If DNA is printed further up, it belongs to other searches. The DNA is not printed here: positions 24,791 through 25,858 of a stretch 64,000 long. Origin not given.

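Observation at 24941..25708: Heliorhodopsin gene, divergently adjacent to the giant LPXTG surface-protein gene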

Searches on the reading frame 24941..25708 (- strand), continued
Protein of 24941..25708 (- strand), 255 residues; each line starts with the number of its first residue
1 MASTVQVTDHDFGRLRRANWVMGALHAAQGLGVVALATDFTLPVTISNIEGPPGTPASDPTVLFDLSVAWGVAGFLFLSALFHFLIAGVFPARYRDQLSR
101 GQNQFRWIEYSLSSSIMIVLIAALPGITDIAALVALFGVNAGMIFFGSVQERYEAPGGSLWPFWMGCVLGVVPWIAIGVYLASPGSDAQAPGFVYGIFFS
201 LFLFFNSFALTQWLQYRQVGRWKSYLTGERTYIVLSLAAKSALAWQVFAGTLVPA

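Call 30: find_homologous_proteins(query=window:24941-25708:-, max_evalue=1e-40)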
Query window:24941-25708:- (255 aa): 6982 proteins with E <= 1e-40 among 8000 candidates; the best 120 are listed.
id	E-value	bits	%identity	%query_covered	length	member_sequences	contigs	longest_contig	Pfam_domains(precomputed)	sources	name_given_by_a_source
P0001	4.7e-163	559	98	100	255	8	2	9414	PF18761.8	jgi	jgi:hypothetical protein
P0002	8.9e-136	470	82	100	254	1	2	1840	PF18761.8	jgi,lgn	jgi:hypothetical protein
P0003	1.5e-134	466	81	100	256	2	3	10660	PF18761.8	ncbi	-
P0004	2.0e-134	465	81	100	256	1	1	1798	PF18761.8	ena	-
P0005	1.4e-133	462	82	100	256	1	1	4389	PF18761.8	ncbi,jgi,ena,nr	ncbi:MAG: heliorhodopsin HeR [Acidimicrobiia bacterium]|nr:heliorhodopsin HeR [Acidimicrobiia bacter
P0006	1.5e-133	462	83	100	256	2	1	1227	PF18761.8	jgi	-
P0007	9.7e-133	460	83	100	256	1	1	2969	PF18761.8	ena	-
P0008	1.8e-132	459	80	100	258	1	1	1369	PF18761.8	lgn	-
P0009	6.7e-132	457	81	100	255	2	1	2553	PF18761.8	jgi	jgi:hypothetical protein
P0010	6.7e-132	457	80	100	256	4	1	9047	PF18761.8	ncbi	-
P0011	6.8e-132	457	81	100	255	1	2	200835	PF18761.8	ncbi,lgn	-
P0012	6.8e-132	457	80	100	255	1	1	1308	PF18761.8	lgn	-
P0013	1.7e-131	456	81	99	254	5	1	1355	PF18761.8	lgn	-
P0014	1.0e-130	453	80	100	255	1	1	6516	PF18761.8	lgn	-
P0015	2.0e-130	452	81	100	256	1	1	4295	PF18761.8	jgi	jgi:hypothetical protein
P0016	2.2e-130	452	81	100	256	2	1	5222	PF18761.8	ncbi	ncbi:MAG: heliorhodopsin HeR [Acidimicrobiia bacterium]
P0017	2.4e-130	452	81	100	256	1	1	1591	PF18761.8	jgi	jgi:hypothetical protein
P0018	4.0e-130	451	80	100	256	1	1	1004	PF18761.8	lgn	-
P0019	6.6e-130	450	80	100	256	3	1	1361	PF18761.8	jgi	jgi:hypothetical protein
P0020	6.8e-130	450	81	99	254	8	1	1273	PF18761.8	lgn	-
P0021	9.0e-130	450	81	100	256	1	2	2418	PF18761.8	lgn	-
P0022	1.2e-129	449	80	100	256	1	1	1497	PF18761.8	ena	-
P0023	3.3e-129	448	78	100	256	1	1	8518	PF18761.8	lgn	-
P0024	7.1e-129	447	80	100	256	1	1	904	PF18761.8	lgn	-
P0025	9.0e-129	447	80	100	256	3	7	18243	PF18761.8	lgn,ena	-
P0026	1.1e-128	446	80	100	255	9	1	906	PF18761.8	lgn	-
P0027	1.2e-128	446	80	100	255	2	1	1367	PF18761.8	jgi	-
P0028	2.1e-128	445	80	100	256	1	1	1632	PF18761.8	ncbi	-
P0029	2.4e-128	445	80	100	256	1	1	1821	PF18761.8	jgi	jgi:hypothetical protein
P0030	4.8e-128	444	80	100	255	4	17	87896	PF18761.8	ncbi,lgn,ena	-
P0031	1.0e-127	443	80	100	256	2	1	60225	PF18761.8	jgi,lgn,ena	-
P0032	1.4e-127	443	80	100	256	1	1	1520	PF18761.8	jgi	jgi:uncharacterized membrane protein YhaH (DUF805 family)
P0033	1.9e-127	442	80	100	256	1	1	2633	PF18761.8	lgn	-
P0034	2.0e-127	442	78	100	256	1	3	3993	PF18761.8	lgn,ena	-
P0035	3.1e-127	442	79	99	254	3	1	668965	PF18761.8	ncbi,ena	-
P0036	4.5e-127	441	79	100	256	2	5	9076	PF18761.8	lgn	-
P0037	4.5e-127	441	80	100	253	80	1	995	PF18761.8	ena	-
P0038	5.6e-127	441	80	100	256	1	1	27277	PF18761.8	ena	-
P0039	6.5e-127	441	80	100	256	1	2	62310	PF18761.8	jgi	jgi:hypothetical protein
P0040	8.0e-127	440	78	100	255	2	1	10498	PF18761.8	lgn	-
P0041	1.0e-126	440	77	100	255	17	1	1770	PF18761.8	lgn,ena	-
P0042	1.5e-126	439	79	100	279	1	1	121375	PF18761.8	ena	-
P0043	3.6e-126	438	78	100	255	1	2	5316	PF18761.8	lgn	-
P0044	3.8e-126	438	78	100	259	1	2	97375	PF18761.8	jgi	jgi:hypothetical protein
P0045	7.8e-126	437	79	100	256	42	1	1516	PF18761.8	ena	-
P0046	9.3e-126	437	76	99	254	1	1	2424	PF18761.8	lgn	-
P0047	1.4e-125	436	79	99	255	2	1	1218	PF18761.8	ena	-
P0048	1.7e-125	436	78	99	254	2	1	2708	PF18761.8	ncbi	-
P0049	2.6e-125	435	78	100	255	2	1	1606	PF18761.8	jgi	jgi:hypothetical protein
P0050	2.7e-125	435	78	100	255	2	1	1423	PF18761.8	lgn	-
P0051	2.8e-125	435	77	100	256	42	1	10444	PF18761.8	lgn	-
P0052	2.9e-125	435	78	100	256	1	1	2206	PF18761.8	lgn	-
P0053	4.7e-125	434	76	99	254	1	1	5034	PF18761.8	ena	-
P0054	6.5e-125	434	77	99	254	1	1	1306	PF18761.8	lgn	-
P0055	8.4e-125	434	79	99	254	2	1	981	PF18761.8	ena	-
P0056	1.1e-124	433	76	100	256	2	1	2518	PF18761.8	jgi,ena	-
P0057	1.1e-124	433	78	99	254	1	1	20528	PF18761.8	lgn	-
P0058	1.6e-124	433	76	100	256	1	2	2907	PF18761.8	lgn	-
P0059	1.7e-124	433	78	100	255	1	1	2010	PF18761.8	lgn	-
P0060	1.7e-124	433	77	100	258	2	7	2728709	PF18761.8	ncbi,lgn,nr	ncbi:MAG: heliorhodopsin HeR [Acidimicrobiia bacterium]|nr:heliorhodopsin HeR [Acidimicrobiia bacter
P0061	2.9e-124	432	77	99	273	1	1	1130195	PF18761.8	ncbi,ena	-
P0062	3.3e-124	432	77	100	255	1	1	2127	PF18761.8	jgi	jgi:hypothetical protein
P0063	4.3e-124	431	77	100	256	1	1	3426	PF18761.8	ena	-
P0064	4.7e-124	431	77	99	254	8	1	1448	PF18761.8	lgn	-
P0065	6.5e-124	431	77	100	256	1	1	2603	PF18761.8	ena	-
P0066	1.7e-123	429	76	100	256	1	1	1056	PF18761.8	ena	-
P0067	2.7e-123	429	76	100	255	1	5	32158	PF18761.8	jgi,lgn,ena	-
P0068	2.8e-123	429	84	91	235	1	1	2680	PF18761.8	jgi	jgi:hypothetical protein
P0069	3.1e-123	428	75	100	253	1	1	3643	PF18761.8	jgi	-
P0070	6.7e-123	427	76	99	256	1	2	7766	PF18761.8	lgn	-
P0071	8.5e-123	427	76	100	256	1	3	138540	PF18761.8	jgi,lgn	jgi:hypothetical protein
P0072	9.8e-123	427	75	99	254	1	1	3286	PF18761.8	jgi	jgi:hypothetical protein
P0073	1.1e-122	427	76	100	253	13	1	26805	PF18761.8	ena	-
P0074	1.4e-122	426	83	91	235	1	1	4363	PF18761.8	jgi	jgi:hypothetical protein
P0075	1.5e-122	426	76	100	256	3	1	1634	PF18761.8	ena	-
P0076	1.6e-122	426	75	100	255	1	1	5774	PF18761.8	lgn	-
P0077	1.7e-122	426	74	100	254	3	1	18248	PF18761.8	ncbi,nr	ncbi:MAG: hypothetical protein DWP92_00170 [Armatimonadetes bacterium]|nr:MAG: hypothetical protein 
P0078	1.7e-122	426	79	99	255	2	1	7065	PF18761.8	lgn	-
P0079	1.7e-122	426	78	99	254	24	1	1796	PF18761.8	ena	-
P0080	2.0e-122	426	75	100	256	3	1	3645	PF18761.8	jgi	jgi:hypothetical protein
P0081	2.2e-122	426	77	99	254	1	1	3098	PF18761.8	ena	-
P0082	4.2e-122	425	75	99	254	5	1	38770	PF18761.8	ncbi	-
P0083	4.9e-122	425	77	100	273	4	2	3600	PF18761.8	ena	-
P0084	8.0e-122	424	74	99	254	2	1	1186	PF18761.8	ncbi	-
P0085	1.5e-121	423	74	100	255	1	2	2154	PF18761.8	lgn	-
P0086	1.9e-121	423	76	100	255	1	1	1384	PF18761.8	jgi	jgi:hypothetical protein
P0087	2.8e-121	422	77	99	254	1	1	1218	PF18761.8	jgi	jgi:hypothetical protein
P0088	6.1e-121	421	76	100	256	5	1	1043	PF18761.8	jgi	jgi:uncharacterized membrane protein YhaH (DUF805 family)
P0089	8.4e-121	420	76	98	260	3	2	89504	PF18761.8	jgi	jgi:hypothetical protein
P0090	4.1e-120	418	74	100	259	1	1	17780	PF18761.8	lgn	-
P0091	6.1e-120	418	73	100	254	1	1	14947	PF18761.8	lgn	-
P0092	6.7e-120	418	74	99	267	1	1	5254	PF18761.8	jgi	jgi:hypothetical protein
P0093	8.7e-120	417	75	99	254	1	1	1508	PF18761.8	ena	-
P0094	1.9e-119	416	75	99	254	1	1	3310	PF18761.8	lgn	-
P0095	3.5e-119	415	73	100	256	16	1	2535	PF18761.8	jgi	-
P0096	4.1e-119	415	76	99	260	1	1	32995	PF18761.8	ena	-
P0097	5.5e-119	415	73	100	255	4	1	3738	PF18761.8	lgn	-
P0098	8.8e-119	414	73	100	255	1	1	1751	PF18761.8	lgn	-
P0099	1.2e-118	413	76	97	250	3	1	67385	PF18761.8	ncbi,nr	ncbi:heliorhodopsin HeR [Nitriliruptoria bacterium AS10]|nr:heliorhodopsin HeR [Salsipaludibacter al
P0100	1.4e-118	413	73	100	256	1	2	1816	PF18761.8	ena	-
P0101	2.3e-118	413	75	100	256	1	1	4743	PF18761.8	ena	-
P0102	2.7e-118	412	75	100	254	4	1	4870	PF18761.8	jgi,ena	-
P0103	5.9e-118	411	82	91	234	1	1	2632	PF18761.8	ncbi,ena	-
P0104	8.2e-118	411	74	99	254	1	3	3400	PF18761.8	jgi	jgi:hypothetical protein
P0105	1.1e-117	410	73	99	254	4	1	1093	PF18761.8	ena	-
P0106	1.9e-117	410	74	100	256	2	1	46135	PF18761.8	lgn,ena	-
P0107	2.2e-117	409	73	99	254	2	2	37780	PF18761.8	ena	-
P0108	2.2e-117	409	72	100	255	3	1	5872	PF18761.8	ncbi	-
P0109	2.6e-117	409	71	99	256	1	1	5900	PF18761.8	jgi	jgi:hypothetical protein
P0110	1.0e-116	407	74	100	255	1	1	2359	PF18761.8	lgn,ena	-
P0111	2.1e-116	406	74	99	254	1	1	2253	PF18761.8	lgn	-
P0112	2.2e-116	406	73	99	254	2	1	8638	PF18761.8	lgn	-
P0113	4.5e-116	405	78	95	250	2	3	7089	PF18761.8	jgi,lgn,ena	-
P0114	7.8e-116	404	72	100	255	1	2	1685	PF18761.8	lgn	-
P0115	8.3e-116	404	73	99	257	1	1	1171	PF18761.8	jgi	jgi:hypothetical protein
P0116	9.7e-116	404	73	100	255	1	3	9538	PF18761.8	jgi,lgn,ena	-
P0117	1.3e-115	404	71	100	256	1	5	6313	PF18761.8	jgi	jgi:hypothetical protein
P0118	1.4e-115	403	74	100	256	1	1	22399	PF18761.8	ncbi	ncbi:MAG: heliorhodopsin HeR [Acidimicrobiia bacterium]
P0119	1.7e-115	403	71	100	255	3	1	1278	PF18761.8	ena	-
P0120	2.2e-115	403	76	99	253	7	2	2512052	PF18761.8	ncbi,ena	-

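Call 31: find_encoding_contigs(protein=P0001, flank=10000, max_places=4)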
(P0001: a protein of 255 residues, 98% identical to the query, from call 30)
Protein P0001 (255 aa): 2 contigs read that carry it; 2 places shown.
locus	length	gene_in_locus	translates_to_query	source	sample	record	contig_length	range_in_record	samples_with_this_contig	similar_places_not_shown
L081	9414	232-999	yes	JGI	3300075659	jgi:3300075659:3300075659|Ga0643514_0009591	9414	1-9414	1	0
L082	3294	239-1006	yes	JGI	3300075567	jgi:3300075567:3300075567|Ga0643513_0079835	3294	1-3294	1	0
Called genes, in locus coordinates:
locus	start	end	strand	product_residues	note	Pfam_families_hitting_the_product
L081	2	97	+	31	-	?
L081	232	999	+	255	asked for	PF18761:Heliorhodopsin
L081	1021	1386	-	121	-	PF05899:Cupin_3, PF07883:Cupin_2 (weak)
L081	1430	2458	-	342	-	PF13302:Acetyltransf_3, PF00583:Acetyltransf_1, PF13508:Acetyltransf_7 (weak)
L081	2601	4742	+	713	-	PF00989:PAS, PF08447:PAS_3, PF01590:GAF, PF13185:GAF_2, PF01590:GAF (weak), PF13185:GAF_2, PF13492:GAF_3 (weak), PF07228:SpoIIE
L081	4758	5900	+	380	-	PF07228:SpoIIE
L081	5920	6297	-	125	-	PF13581:HATPase_c_2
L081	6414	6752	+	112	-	PF01740:STAS, PF13466:STAS_2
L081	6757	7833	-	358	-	PF04542:Sigma70_r2, PF04539:Sigma70_r3, PF08281:Sigma70_r4_2, PF04545:Sigma70_r4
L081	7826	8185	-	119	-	-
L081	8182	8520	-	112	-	PF01740:STAS, PF13466:STAS_2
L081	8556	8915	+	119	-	-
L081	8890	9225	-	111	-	PF13581:HATPase_c_2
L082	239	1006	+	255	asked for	PF18761:Heliorhodopsin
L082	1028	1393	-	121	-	PF05899:Cupin_3, PF07883:Cupin_2 (weak)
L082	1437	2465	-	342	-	PF13302:Acetyltransf_3, PF00583:Acetyltransf_1, PF13508:Acetyltransf_7 (weak)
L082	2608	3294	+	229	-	?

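Call 37: search_protein_families(library=ncbifam, proteins=[window:24941-25708:-], max_evalue=0.01)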
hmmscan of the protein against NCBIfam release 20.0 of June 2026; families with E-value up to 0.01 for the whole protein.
window:24941-25708:- (255 aa): 1 family
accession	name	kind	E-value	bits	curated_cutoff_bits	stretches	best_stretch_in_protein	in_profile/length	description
NF038020.1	HeR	equivalog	4.6e-94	314.5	100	1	15-252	1-244/244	heliorhodopsin HeR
